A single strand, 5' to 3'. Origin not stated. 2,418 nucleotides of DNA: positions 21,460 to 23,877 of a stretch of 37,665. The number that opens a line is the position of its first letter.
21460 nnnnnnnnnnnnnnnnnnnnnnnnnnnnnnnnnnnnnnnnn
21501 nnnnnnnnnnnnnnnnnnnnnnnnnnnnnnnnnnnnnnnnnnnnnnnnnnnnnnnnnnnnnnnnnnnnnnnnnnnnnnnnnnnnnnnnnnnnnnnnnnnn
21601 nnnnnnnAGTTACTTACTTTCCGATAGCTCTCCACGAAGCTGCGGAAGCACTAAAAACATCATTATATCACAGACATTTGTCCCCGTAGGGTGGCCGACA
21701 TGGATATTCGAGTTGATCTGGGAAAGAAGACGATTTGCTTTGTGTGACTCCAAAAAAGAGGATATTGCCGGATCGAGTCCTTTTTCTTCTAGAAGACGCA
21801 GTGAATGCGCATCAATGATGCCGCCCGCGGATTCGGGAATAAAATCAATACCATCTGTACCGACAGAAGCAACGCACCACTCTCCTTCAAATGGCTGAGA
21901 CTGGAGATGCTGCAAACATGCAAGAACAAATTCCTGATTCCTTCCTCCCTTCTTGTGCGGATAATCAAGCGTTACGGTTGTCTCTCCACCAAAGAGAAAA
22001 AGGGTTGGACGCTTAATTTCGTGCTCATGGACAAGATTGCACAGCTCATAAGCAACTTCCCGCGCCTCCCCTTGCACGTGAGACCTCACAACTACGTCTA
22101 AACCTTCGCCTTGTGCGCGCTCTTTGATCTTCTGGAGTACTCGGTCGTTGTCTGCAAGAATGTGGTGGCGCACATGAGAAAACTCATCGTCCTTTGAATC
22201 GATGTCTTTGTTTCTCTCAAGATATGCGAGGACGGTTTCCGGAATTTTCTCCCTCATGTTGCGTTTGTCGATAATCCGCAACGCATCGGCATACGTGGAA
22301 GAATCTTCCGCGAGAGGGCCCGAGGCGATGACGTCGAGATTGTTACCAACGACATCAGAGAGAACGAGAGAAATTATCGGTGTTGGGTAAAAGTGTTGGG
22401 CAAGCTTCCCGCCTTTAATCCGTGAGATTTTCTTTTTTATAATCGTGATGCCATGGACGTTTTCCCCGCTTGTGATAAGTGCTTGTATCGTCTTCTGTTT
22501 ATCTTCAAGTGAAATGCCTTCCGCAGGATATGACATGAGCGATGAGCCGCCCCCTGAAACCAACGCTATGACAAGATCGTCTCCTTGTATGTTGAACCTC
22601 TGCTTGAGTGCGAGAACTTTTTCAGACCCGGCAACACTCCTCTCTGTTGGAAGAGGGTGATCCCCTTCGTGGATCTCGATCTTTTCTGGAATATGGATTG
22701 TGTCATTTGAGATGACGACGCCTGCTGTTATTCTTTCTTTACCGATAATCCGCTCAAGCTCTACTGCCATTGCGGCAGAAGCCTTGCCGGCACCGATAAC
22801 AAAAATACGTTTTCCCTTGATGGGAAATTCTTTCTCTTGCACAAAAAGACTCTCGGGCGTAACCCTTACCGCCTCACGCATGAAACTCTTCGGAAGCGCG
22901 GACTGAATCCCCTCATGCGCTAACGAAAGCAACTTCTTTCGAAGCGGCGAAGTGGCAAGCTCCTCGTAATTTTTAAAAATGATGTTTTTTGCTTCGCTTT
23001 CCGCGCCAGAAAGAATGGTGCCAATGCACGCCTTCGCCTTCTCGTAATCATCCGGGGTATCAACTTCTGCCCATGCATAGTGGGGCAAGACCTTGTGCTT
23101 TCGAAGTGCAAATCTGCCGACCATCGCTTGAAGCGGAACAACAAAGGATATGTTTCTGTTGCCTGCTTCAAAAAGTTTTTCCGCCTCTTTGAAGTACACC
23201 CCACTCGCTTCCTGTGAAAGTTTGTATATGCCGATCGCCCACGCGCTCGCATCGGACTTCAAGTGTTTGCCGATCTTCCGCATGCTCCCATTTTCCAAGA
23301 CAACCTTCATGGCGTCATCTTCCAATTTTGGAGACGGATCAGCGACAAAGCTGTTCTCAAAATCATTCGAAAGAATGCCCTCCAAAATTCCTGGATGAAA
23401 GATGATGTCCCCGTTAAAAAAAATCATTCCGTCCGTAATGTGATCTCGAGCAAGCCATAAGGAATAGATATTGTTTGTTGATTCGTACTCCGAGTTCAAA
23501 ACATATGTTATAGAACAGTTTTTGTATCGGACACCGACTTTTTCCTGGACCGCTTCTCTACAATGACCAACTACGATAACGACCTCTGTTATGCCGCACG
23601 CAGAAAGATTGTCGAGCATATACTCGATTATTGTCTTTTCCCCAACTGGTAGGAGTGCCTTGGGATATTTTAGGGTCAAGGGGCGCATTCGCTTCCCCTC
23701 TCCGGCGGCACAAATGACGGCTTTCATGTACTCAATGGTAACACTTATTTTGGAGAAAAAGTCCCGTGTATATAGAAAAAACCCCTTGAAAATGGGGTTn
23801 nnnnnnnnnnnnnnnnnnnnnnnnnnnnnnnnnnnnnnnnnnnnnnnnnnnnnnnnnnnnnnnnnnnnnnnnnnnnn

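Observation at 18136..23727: LicC-type cytidylyltransferase fused to a glycerate-2-kinase, operonic with a methyltransferase, CDP-alcohol phosphotransferase and AsnB-type amidotransferase: candidate CDP-glycerate / phospho-glycer(amide) transfer pathway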

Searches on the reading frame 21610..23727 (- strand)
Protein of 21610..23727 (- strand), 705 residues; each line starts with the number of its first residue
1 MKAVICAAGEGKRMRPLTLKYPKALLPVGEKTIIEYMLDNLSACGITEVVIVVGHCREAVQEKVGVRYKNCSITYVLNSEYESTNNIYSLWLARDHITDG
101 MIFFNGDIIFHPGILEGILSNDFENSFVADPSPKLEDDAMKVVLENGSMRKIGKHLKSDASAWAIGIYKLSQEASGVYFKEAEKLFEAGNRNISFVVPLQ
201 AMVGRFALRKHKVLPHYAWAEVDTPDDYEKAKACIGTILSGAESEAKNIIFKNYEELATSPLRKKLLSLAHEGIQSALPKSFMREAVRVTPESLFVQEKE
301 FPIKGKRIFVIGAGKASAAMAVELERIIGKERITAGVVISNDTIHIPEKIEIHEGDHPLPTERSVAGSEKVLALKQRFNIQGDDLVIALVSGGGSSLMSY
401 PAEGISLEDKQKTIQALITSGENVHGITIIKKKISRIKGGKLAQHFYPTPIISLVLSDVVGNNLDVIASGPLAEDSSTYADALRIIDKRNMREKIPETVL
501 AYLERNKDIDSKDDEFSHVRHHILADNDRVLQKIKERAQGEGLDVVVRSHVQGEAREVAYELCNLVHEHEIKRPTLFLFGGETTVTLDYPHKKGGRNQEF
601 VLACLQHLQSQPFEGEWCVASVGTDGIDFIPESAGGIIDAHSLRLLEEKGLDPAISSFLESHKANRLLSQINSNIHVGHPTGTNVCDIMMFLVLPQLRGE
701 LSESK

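Call 4: search_protein_families(library=pfam, proteins=[window:21610-23727:-], max_evalue=0.01)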
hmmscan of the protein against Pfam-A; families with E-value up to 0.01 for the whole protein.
window:21610-23727:- (705 aa): 5 families
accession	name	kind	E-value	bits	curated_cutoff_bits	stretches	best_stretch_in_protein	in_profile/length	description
PF13660.11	DUF4147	-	3.6e-67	226.7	23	1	267-504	3-234/234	Domain of unknown function (DUF4147)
PF05161.18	MOFRL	-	2.9e-22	79.3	28.3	1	576-687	2-106/106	MOFRL family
PF00483.29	NTP_transferase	-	3e-15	56.9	21.2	1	2-112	1-115/245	Nucleotidyl transferase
PF12804.13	NTP_transf_3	-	3.3e-13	50.6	27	1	3-119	1-108/160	MobA-like NTP transferase domain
PF01128.25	IspD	-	0.00023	21.4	27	1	2-58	2-55/221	2-C-methyl-D-erythritol 4-phosphate cytidylyltransferase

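Call 7: find_homologous_proteins(query=window:21610-23727:-, max_evalue=0.00001)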
Query window:21610-23727:- (705 aa): 7758 proteins with E <= 0.00001 among 8000 candidates; the best 120 are listed.
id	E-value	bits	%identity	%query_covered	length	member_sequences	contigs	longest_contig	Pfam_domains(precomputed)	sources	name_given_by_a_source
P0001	0.0e+0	1583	100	100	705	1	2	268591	PF00483.30,PF13660.12,PF05161.19,PF12804.14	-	-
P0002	0.0e+0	1068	68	99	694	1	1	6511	PF00483.30,PF13660.12,PF01128.26,PF05161.19,PF12804.14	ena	-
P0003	0.0e+0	1022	65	99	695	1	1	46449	PF00483.30,PF13660.12,PF01128.26,PF20202.5,PF05161.19,PF12804.14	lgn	-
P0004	0.0e+0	1019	67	99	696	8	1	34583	PF00483.30,PF13660.12,PF01128.26,PF05161.19,PF12804.14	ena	-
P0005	4.2e-297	1005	68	94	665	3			PF00483.30,PF13660.12,PF05161.19,PF12804.14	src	-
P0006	3.3e-223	761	50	98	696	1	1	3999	PF00483.30,PF13660.12,PF05161.19,PF12804.14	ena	-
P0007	5.4e-219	747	50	98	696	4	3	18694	PF00483.30,PF13660.12,PF05161.19,PF12804.14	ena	-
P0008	8.6e-219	746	49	98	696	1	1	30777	PF00483.30,PF13660.12,PF05161.19,PF12804.14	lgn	-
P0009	8.7e-218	743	51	98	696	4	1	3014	PF00483.30,PF13660.12,PF05161.19,PF12804.14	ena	-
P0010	1.3e-187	643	45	100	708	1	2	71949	PF00483.30,PF13660.12,PF05161.19,PF12804.14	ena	-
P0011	9.4e-183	627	63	63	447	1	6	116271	PF13660.12,PF05161.19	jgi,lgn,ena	-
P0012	6.0e-155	535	56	63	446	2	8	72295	PF13660.12,PF05161.19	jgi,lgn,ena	-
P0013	2.3e-150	520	54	64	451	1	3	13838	PF13660.12,PF05161.19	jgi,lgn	-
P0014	3.2e-148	513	52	64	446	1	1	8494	PF13660.12,PF05161.19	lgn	-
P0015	1.1e-146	508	53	63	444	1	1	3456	PF13660.12,PF05161.19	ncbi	-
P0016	5.4e-145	503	53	63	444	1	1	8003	PF13660.12,PF05161.19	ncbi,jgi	-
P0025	6.2e-134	466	48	64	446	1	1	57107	PF13660.12,PF05161.19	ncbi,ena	-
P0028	1.2e-132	462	49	63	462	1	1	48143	PF13660.12,PF05161.19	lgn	-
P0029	9.4e-131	455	49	63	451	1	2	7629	PF13660.12,PF05161.19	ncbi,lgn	-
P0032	1.7e-122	428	48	63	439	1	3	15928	PF13660.12,PF05161.19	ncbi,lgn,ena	ncbi:MAG: DUF4147 domain-containing protein [Nanoarchaeota archaeon]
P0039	1.1e-96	343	34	97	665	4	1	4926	PF00483.30,PF13660.12,PF05161.19,PF12804.14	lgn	-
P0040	2.6e-96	342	40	63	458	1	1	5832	PF13660.12,PF05161.19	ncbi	-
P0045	1.9e-91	326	41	63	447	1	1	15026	PF13660.12,PF05161.19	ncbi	-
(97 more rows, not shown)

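Call 10: find_encoding_contigs(protein=P0003, flank=10000, max_places=3)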
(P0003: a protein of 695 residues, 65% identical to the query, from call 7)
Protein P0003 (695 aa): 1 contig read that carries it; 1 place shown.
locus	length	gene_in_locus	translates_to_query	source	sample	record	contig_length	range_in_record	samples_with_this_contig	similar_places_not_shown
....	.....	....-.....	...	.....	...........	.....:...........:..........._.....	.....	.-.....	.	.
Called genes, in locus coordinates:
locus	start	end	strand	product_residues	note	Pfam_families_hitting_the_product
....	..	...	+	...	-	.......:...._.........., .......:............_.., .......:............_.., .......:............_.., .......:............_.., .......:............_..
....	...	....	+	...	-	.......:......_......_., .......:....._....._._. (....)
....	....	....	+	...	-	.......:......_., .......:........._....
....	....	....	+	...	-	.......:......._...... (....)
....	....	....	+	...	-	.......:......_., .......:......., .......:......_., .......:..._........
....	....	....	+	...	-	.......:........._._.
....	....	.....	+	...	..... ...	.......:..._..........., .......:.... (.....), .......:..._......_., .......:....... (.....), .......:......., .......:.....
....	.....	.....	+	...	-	-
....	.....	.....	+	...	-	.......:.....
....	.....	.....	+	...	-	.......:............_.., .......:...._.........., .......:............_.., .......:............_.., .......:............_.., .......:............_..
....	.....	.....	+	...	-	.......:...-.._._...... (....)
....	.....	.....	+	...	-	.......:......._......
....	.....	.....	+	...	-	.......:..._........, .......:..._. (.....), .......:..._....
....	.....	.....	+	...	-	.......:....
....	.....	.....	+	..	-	-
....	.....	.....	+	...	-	-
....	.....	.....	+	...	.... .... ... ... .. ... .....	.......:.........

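Call 11: find_encoding_contigs(protein=P0010, flank=10000, max_places=3)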
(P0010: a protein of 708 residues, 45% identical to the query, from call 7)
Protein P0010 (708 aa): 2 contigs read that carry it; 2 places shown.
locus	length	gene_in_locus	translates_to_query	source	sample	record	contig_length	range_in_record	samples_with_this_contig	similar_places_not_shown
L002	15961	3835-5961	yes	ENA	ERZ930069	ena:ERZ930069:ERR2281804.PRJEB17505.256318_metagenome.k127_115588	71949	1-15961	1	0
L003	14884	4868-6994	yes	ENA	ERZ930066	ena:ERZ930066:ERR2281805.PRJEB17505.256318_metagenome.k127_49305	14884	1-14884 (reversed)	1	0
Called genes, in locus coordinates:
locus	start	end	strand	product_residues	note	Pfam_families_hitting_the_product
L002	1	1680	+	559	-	?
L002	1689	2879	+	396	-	PF00155:Aminotran_1_2, PF04864:Alliinase_C (weak)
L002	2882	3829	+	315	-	PF00389:2-Hacid_dh, PF07991:KARI_N (faint), PF02826:2-Hacid_dh_C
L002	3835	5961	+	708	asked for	PF00483:NTP_transferase, PF12804:NTP_transf_3, PF13660:DUF4147, PF05161:MOFRL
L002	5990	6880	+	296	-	PF01209:Ubie_methyltran, PF13489:Methyltransf_23, PF02353:CMAS, PF13847:Methyltransf_31, PF08241:Methyltransf_11, PF08242:Methyltransf_12, PF13649:Methyltransf_25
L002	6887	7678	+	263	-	PF01066:CDP-OH_P_transf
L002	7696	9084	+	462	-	PF04464:Glyphos_transf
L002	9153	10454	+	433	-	PF04464:Glyphos_transf (weak)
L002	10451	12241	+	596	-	PF00664:ABC_membrane, PF02463:SMC_N (weak), PF00005:ABC_tran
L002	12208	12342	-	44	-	-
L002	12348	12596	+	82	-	PF12728:HTH_17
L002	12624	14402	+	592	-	PF13522:GATase_6, PF13537:GATase_7, PF00733:Asn_synthase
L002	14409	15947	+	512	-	PF05159:Capsule_synth (faint)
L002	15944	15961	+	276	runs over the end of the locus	PF13489:Methyltransf_23 (weak), PF01209:Ubie_methyltran, PF05175:MTS, PF02353:CMAS (faint), PF13847:Methyltransf_31, PF08241:Methyltransf_11, PF08242:Methyltransf_12, PF13649:Methyltransf_25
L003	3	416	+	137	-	?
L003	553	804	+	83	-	PF12728:HTH_17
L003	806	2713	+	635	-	PF13522:GATase_6, PF13537:GATase_7, PF12481:DUF3700 (weak), PF00733:Asn_synthase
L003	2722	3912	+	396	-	PF00155:Aminotran_1_2, PF04864:Alliinase_C (weak)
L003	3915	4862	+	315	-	PF00389:2-Hacid_dh, PF07991:KARI_N (faint), PF02826:2-Hacid_dh_C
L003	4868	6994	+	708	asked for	PF00483:NTP_transferase, PF12804:NTP_transf_3, PF13660:DUF4147, PF05161:MOFRL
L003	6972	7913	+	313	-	PF01209:Ubie_methyltran, PF13489:Methyltransf_23, PF02353:CMAS, PF13847:Methyltransf_31, PF08241:Methyltransf_11, PF08242:Methyltransf_12, PF13649:Methyltransf_25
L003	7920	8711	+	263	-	PF01066:CDP-OH_P_transf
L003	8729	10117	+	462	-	PF04464:Glyphos_transf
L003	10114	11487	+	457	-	PF04464:Glyphos_transf (weak)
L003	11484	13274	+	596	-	PF00664:ABC_membrane, PF02463:SMC_N (weak), PF00005:ABC_tran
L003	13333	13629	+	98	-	PF12728:HTH_17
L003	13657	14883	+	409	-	?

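Call 12: find_encoding_contigs(protein=P0011, flank=10000, max_places=3)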
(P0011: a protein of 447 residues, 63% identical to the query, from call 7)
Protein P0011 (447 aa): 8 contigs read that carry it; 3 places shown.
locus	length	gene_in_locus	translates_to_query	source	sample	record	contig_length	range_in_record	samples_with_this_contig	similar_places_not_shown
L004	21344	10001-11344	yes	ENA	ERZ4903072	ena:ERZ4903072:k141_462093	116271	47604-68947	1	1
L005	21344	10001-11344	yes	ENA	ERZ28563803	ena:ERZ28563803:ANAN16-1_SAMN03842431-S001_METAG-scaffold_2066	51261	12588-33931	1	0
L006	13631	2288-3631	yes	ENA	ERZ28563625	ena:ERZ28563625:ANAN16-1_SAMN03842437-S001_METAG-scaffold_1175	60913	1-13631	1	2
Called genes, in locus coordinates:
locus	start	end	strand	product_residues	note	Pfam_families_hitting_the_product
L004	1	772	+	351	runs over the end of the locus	-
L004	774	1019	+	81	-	-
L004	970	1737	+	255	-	PF01575:MaoC_dehydratas, PF13452:FAS1_DH_region (weak)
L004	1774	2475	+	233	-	PF00106:adh_short, PF13561:adh_short_C2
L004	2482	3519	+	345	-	PF00583:Acetyltransf_1 (faint)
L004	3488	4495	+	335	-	PF01522:Polysacc_deac_1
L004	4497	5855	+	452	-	PF04464:Glyphos_transf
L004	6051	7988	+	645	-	PF13522:GATase_6, PF12481:DUF3700, PF13537:GATase_7, PF00733:Asn_synthase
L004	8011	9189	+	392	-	PF00155:Aminotran_1_2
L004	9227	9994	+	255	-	PF00483:NTP_transferase, PF12804:NTP_transf_3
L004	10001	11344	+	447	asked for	PF13660:DUF4147, PF05161:MOFRL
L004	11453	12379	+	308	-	PF01209:Ubie_methyltran, PF13489:Methyltransf_23, PF02353:CMAS (weak), PF13847:Methyltransf_31, PF08241:Methyltransf_11, PF08242:Methyltransf_12, PF13649:Methyltransf_25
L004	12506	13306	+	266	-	PF01066:CDP-OH_P_transf (weak)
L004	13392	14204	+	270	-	PF13489:Methyltransf_23, PF01209:Ubie_methyltran, PF02353:CMAS, PF05175:MTS, PF13847:Methyltransf_31, PF08241:Methyltransf_11, PF08242:Methyltransf_12, PF13649:Methyltransf_25, +2 more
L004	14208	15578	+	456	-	PF04464:Glyphos_transf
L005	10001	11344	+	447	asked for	PF13660:DUF4147, PF05161:MOFRL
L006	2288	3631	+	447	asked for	PF13660:DUF4147, PF05161:MOFRL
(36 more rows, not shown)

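Call 13: find_encoding_contigs(protein=P0008, flank=10000, max_places=2)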
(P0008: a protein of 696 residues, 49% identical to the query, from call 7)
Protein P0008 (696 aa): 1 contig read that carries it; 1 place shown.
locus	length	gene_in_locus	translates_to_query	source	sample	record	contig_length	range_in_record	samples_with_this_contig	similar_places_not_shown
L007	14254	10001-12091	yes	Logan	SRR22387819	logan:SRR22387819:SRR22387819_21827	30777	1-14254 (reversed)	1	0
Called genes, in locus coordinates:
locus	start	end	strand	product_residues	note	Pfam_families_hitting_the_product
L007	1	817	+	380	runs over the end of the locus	PF00534:Glycos_transf_1, PF13692:Glyco_trans_1_4, PF13524:Glyco_trans_1_2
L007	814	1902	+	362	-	PF13439:Glyco_transf_4, PF20706:GT4-conflict, PF00534:Glycos_transf_1, PF13692:Glyco_trans_1_4, PF13524:Glyco_trans_1_2 (weak)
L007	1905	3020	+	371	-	PF00657:Lipase_GDSL (weak), PF13472:Lipase_GDSL_2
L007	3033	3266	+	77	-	PF19588:SxtJ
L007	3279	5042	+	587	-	PF02543:Carbam_trans_N, PF16861:Carbam_trans_C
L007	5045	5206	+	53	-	PF19451:DUF5989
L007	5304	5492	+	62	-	PF12728:HTH_17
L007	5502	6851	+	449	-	PF04464:Glyphos_transf (faint)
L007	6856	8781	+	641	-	PF13522:GATase_6, PF13537:GATase_7, PF00733:Asn_synthase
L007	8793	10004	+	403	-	PF00155:Aminotran_1_2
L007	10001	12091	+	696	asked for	PF00483:NTP_transferase, PF12804:NTP_transf_3, PF13660:DUF4147, PF05161:MOFRL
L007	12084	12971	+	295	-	PF02353:CMAS (weak), PF01209:Ubie_methyltran, PF13489:Methyltransf_23, PF13847:Methyltransf_31, PF08241:Methyltransf_11, PF08242:Methyltransf_12, PF13649:Methyltransf_25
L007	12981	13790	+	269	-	PF01066:CDP-OH_P_transf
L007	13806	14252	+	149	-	?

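Call 20: search_protein_families(library=ncbifam, proteins=[window:21610-23727:-], max_evalue=0.00001)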
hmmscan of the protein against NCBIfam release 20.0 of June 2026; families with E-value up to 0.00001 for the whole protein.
window:21610-23727:- (705 aa): 29 families (the best 25 are shown)
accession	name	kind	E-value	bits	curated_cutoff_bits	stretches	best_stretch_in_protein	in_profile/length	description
NF040791.1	gly_kin_Thpl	equivalog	1.3e-67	228.8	670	1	251-690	2-409/410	glycerate 2-kinase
NF041176.1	GlyK_Thmprot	equivalog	7e-64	216.6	550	1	277-690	8-393/397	glycerate 2-kinase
TIGR03992.1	Arch_glmU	subfamily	2.5e-28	99.1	292.1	1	1-230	1-222/393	bifunctional sugar-1-phosphate nucleotidylyltransferase/acetyltransferase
NF041135.1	IPPtranDIPPsyn_Thcocales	equivalog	2e-25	89.7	580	1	1-235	1-217/419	bifunctional L-myo-inositol-1-phosphate cytidylyltransferase/CDP-L-myo-inositol myo-inositolphosphotransferase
NF041313.1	UDPGP_AglF_Halo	equivalog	2e-24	86.3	400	1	1-115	1-113/234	UTP--glucose-1-phosphate uridylyltransferase AglF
TIGR01208.1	rmlA_long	equivalog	1.2e-18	67.1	320.25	1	2-117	1-117/353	glucose-1-phosphate thymidylyltransferase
NF045761.1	NAMPUrTaseMurU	equivalog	4.4e-18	66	250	1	1-79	1-80/226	N-acetylmuramate alpha-1-phosphate uridylyltransferase MurU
NF041173.1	Sug_nt_acttase_Thmprot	equivalog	7.7e-14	51.4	600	1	1-174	1-172/405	bifunctional sugar-1-phosphate nucleotidylyltransferase/acetyltransferase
NF045665.1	NTPtran_DVU1551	equivalog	1.3e-12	47.5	315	1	1-83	1-74/359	DVU_1551 family NTP transferase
TIGR01099.1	galU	equivalog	6.8e-12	45.5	326.8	1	1-65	2-66/261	UTP--glucose-1-phosphate uridylyltransferase GalU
NF052502.1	man1P_GTase_Rv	exception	1.5e-11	43.8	440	1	2-109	2-109/352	mannose-1-phosphate guanylyltransferase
TIGR03310.1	matur_MocA_YgfJ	equivalog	2.6e-11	43.9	186.45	1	3-108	2-100/188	molybdenum cofactor cytidylyltransferase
NF045697.1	MurNAcPUrMurU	equivalog_domain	6.1e-11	42.2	370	1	5-71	2-68/229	N-acetylmuramate alpha-1-phosphate uridylyltransferase MurU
NF007516.0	PRK10122.1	equivalog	1.3e-10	40.9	534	1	1-69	4-72/297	UTP--glucose-1-phosphate uridylyltransferase GalF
NF010934.1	PRK14354.1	equivalog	1.7e-10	40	450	1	3-68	2-64/447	bifunctional UDP-N-acetylglucosamine diphosphorylase/glucosamine-1-phosphate N-acetyltransferase GlmU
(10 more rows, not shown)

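Call 31: list_cluster_members(proteins=[P0015, P0016, P0025, P0029, P0032, P0040, P0045])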
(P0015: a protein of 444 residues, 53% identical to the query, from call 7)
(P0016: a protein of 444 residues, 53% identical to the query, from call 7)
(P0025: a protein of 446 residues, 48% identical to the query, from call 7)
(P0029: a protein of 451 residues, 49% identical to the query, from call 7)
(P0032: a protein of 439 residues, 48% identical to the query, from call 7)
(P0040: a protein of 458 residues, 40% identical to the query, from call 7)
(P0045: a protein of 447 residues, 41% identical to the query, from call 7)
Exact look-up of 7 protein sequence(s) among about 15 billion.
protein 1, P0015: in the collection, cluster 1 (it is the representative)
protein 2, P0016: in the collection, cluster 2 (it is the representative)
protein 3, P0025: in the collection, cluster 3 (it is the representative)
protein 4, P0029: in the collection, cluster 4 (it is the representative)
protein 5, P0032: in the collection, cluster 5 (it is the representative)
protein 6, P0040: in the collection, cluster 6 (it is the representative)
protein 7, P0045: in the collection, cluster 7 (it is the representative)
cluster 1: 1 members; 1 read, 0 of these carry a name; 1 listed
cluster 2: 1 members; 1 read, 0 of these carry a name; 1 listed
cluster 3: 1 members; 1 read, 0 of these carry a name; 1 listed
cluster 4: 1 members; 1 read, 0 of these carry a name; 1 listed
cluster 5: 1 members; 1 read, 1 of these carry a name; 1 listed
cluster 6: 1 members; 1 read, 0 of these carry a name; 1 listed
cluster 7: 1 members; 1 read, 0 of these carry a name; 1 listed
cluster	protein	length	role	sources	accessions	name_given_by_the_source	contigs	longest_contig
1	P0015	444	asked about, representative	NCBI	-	-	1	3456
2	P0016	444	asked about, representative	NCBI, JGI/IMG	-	-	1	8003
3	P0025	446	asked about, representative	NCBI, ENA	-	-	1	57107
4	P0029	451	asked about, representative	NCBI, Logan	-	-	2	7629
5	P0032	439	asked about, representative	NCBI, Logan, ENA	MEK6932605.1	MAG: DUF4147 domain-containing protein [Nanoarchaeota archaeon]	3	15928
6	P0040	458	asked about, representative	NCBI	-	-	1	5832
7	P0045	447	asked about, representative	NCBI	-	-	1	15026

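Call 32: find_encoding_contigs(protein=P0001, flank=1000, max_places=3)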
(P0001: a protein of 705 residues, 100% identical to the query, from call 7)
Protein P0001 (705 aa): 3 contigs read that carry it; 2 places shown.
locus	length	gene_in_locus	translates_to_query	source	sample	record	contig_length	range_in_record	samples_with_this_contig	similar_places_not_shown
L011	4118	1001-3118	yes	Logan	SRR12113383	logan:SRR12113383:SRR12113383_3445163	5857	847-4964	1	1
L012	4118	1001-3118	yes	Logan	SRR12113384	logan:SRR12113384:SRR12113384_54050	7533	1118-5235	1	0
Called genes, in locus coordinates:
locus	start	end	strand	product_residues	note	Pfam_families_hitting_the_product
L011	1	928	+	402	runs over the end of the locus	PF00155:Aminotran_1_2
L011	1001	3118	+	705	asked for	PF00483:NTP_transferase, PF12804:NTP_transf_3, PF13660:DUF4147, PF05161:MOFRL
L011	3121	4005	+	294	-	PF13489:Methyltransf_23, PF01209:Ubie_methyltran, PF02353:CMAS (weak), PF13847:Methyltransf_31, PF08241:Methyltransf_11, PF08242:Methyltransf_12, PF13649:Methyltransf_25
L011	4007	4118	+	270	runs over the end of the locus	PF01066:CDP-OH_P_transf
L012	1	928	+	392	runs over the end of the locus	PF00155:Aminotran_1_2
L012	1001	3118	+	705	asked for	PF00483:NTP_transferase, PF12804:NTP_transf_3, PF13660:DUF4147, PF05161:MOFRL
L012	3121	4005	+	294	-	PF13489:Methyltransf_23, PF01209:Ubie_methyltran, PF02353:CMAS (weak), PF13847:Methyltransf_31, PF08241:Methyltransf_11, PF08242:Methyltransf_12, PF13649:Methyltransf_25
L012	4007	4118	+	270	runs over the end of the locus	PF01066:CDP-OH_P_transf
